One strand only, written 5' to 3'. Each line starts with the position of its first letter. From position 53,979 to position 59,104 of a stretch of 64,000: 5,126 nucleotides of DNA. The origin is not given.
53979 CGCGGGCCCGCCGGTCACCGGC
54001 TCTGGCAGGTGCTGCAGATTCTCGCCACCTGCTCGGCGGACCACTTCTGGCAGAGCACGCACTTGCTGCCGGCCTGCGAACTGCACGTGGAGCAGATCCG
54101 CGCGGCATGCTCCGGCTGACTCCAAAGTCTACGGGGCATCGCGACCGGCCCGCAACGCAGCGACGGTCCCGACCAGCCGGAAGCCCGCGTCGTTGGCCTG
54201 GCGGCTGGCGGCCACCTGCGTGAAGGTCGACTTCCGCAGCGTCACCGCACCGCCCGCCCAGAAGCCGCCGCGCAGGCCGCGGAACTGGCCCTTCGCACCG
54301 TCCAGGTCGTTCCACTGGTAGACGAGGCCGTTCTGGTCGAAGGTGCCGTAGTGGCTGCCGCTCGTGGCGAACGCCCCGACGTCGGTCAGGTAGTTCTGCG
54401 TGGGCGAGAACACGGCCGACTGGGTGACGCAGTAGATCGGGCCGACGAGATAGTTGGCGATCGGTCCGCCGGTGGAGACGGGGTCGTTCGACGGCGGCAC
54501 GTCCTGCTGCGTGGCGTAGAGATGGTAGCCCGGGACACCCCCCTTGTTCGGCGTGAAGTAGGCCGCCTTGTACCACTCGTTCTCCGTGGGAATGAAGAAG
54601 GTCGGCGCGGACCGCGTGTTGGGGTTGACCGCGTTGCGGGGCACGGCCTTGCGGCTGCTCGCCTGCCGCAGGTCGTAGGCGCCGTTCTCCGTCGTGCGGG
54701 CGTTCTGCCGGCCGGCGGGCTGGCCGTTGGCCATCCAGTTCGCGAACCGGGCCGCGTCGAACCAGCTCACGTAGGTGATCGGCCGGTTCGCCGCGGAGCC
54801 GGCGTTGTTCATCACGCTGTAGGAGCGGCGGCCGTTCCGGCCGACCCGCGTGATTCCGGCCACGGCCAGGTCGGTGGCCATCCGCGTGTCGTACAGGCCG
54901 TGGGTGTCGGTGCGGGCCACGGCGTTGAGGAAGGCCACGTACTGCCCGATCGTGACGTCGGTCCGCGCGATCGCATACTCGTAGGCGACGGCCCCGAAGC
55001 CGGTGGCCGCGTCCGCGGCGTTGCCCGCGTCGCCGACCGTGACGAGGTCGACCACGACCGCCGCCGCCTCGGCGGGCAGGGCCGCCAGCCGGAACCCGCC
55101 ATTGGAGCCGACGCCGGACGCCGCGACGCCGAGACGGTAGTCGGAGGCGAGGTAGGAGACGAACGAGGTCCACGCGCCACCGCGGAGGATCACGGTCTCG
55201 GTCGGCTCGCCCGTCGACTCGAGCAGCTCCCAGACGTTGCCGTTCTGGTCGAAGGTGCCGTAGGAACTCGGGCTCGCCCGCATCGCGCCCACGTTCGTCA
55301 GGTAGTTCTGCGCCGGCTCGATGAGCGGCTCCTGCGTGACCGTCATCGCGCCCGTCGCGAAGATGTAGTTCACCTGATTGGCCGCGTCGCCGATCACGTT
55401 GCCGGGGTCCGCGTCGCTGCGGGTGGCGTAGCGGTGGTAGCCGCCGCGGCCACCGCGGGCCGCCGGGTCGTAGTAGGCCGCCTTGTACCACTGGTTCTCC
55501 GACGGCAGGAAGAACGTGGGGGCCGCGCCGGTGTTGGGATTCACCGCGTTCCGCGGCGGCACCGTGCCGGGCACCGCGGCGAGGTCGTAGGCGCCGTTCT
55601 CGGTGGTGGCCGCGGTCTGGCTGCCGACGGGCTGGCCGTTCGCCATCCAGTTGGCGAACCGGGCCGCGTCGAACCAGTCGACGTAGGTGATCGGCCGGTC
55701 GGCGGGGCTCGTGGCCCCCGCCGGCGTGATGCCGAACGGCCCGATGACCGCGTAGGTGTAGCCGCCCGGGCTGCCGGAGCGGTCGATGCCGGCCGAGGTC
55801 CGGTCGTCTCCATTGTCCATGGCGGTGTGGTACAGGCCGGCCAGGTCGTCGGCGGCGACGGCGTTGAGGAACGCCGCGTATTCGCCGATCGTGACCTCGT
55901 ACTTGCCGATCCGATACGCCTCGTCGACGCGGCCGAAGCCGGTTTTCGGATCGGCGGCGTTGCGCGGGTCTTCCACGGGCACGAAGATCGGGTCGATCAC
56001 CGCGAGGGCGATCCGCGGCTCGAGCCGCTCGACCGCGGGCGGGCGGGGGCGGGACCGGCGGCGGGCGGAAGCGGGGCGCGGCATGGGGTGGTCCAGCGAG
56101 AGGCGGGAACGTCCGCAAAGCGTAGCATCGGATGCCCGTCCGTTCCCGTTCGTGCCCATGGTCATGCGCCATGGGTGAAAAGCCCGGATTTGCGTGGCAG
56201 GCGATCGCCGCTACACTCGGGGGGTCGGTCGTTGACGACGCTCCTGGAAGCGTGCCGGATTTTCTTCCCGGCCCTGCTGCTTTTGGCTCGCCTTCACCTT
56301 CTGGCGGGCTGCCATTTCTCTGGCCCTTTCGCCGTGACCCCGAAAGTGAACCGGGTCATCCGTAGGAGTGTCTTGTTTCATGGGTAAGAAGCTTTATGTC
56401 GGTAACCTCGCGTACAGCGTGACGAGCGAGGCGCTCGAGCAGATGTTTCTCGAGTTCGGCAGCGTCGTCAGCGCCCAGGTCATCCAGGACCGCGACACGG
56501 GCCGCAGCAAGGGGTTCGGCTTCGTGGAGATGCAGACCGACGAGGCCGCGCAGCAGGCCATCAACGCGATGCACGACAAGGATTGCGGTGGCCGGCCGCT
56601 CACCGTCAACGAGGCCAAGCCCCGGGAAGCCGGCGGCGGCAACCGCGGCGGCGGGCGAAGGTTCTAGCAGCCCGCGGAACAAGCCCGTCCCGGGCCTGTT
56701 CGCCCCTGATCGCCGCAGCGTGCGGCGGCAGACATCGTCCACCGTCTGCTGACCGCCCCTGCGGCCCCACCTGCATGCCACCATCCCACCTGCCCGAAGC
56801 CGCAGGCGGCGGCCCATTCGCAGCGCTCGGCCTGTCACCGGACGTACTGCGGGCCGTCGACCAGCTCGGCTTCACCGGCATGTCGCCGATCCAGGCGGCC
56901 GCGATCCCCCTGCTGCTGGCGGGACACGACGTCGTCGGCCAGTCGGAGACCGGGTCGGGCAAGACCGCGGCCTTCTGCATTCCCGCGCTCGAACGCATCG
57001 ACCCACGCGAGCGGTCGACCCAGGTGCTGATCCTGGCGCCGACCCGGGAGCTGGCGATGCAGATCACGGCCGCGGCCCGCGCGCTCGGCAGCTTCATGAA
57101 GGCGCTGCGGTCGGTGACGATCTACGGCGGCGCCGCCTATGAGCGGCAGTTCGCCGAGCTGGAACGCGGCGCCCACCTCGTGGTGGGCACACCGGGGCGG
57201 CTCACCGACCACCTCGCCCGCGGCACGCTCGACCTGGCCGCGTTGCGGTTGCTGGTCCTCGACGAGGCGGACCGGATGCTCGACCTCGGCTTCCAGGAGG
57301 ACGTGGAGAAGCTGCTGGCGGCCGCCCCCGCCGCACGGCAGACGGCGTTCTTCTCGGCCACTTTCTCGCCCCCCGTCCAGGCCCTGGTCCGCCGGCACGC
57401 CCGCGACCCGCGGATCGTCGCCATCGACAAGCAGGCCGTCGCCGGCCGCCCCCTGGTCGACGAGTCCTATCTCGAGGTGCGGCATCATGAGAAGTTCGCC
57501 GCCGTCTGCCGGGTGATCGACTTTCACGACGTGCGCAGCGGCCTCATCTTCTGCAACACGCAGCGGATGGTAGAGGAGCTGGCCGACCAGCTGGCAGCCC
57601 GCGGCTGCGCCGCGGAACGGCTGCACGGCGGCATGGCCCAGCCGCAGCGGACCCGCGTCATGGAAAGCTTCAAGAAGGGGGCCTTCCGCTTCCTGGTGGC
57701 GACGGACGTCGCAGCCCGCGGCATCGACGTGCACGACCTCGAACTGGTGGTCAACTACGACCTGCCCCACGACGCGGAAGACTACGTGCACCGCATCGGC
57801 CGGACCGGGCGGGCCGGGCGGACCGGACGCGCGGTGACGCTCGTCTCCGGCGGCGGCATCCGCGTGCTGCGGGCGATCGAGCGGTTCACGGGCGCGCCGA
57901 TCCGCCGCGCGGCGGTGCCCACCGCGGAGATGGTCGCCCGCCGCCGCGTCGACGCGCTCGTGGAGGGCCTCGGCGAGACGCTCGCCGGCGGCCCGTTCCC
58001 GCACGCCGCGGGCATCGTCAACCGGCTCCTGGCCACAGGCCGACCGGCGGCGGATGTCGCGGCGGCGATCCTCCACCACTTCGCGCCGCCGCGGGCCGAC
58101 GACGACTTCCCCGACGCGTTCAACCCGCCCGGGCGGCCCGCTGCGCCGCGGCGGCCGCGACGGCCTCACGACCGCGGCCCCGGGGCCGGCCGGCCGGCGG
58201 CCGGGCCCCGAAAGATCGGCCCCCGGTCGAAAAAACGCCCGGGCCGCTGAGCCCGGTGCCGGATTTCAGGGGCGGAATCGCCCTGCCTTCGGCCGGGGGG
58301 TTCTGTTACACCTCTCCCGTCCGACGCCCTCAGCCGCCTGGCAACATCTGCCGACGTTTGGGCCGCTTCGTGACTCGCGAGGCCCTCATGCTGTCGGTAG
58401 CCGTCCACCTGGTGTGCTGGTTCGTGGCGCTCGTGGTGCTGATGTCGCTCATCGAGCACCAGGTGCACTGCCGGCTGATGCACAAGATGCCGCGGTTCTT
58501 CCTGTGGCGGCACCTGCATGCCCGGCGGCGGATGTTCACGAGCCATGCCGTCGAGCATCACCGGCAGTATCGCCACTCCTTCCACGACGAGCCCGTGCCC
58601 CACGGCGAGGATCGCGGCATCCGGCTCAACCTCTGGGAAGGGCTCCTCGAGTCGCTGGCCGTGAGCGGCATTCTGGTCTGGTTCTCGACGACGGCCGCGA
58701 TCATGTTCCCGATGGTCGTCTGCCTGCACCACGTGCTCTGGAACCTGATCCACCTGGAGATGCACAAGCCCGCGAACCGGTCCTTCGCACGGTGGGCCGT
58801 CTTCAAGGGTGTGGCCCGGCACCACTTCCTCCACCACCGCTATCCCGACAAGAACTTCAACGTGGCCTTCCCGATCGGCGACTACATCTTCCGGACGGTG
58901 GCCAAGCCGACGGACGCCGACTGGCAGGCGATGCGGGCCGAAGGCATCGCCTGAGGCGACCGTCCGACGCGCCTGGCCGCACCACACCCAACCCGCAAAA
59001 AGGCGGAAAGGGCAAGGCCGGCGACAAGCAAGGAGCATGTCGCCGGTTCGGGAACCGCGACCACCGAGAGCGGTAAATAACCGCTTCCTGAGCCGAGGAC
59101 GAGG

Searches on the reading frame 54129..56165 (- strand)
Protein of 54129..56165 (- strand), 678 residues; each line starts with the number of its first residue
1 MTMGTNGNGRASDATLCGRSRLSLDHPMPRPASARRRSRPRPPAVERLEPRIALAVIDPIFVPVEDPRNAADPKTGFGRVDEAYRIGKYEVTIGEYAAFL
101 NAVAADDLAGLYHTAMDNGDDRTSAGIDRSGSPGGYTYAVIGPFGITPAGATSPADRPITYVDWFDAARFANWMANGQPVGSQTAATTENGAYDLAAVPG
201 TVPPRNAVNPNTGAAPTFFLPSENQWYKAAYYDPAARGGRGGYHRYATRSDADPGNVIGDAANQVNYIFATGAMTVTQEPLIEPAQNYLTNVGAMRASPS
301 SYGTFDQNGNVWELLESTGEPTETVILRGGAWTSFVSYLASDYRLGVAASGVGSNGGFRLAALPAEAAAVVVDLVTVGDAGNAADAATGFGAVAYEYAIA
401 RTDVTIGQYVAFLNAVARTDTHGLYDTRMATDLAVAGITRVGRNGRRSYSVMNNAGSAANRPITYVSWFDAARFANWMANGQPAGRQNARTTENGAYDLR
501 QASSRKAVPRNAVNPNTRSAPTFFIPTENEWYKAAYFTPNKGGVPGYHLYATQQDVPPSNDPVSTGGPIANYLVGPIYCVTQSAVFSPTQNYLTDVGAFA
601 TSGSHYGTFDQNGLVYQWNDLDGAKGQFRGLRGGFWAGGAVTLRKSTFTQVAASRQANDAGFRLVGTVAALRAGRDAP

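Call 90: search_protein_families(library=pfam, proteins=[window:54129-56165:-], max_evalue=0.00001)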
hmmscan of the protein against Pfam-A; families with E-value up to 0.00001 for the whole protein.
window:54129-56165:- (678 aa): 1 family
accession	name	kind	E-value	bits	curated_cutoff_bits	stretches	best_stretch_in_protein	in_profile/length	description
PF03781.23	FGE-sulfatase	-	6.3e-36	124.8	23.3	2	79-361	33-254/255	Sulfatase-modifying factor enzyme 1-like domain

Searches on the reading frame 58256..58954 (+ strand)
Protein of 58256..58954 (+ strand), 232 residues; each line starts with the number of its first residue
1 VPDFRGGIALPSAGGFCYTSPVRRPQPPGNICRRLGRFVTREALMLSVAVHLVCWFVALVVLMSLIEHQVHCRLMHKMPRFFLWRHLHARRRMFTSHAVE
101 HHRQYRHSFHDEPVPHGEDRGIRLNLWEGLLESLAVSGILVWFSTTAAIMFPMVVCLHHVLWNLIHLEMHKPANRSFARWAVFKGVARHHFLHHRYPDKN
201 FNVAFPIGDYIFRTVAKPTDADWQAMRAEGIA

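Call 90: search_protein_families(library=pfam, proteins=[window:58256-58954:+], max_evalue=0.00001)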
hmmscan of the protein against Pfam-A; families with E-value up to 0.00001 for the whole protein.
window:58256-58954:+ (232 aa): 1 family
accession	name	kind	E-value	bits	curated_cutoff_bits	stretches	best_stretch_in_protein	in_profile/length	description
PF04116.19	FA_hydroxylase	-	1.2e-06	29.4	31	1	93-214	12-132/132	Fatty acid hydroxylase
